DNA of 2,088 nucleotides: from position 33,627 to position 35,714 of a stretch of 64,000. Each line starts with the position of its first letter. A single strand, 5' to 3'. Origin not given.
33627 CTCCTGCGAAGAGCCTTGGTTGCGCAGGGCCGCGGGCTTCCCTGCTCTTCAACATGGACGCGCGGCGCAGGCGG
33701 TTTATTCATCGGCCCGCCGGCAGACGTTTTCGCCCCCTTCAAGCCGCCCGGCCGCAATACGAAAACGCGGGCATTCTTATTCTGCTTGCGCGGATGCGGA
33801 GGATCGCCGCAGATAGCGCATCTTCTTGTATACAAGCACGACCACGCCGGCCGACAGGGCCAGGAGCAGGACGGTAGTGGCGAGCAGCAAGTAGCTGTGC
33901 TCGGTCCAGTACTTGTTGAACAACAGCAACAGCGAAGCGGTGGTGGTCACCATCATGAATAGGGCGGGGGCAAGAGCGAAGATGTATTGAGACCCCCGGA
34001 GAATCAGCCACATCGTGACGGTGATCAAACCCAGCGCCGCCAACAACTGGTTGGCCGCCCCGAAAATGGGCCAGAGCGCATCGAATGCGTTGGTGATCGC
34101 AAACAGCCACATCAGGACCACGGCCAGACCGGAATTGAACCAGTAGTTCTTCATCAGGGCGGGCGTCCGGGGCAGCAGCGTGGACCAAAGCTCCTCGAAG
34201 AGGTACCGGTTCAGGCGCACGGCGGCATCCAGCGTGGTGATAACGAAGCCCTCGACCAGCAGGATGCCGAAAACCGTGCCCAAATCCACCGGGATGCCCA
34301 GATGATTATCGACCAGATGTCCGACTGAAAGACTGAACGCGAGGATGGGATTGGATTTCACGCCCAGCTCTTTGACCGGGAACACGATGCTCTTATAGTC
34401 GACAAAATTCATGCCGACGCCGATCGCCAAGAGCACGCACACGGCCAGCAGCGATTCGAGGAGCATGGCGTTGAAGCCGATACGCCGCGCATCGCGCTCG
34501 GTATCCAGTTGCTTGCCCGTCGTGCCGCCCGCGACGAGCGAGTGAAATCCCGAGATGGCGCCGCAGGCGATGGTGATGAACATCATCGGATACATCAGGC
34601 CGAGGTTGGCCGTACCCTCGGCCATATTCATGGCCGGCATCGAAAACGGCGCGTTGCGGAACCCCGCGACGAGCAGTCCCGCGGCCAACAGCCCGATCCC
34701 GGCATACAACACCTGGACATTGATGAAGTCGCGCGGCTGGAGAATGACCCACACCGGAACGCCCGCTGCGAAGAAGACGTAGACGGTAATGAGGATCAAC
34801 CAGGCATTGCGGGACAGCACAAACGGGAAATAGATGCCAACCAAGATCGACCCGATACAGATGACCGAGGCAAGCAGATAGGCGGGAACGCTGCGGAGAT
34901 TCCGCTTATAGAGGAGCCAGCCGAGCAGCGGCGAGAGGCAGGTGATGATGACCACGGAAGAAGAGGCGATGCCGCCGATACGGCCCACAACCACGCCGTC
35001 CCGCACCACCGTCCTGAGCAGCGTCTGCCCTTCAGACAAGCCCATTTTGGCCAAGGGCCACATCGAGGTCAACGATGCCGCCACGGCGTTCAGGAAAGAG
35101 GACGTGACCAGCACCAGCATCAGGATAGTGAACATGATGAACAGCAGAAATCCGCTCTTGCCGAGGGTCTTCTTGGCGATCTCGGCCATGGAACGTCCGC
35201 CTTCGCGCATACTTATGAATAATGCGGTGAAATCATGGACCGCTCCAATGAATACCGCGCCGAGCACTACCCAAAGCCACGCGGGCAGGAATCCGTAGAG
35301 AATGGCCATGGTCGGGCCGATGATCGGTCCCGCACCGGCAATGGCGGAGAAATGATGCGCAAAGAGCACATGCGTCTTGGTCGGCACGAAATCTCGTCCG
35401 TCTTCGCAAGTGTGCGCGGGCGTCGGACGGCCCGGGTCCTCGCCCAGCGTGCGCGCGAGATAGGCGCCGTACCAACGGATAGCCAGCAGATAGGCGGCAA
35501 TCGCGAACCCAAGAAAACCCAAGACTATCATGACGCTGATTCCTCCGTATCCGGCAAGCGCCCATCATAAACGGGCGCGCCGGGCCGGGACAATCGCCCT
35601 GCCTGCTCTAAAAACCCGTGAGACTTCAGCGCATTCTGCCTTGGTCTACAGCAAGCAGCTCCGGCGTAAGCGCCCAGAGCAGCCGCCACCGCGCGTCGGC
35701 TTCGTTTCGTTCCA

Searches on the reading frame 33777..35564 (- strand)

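Call 47: search_protein_families(library=pfam, proteins=[window:33777-35564:-], max_evalue=0.00001)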
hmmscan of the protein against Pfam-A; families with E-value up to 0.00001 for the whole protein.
window:33777-35564:- (595 aa): 1 family
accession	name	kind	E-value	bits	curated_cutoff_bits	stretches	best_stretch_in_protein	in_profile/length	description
PF02554.20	CstA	-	1.6e-134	450.1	27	2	17-383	5-353/560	Carbon starvation protein CstA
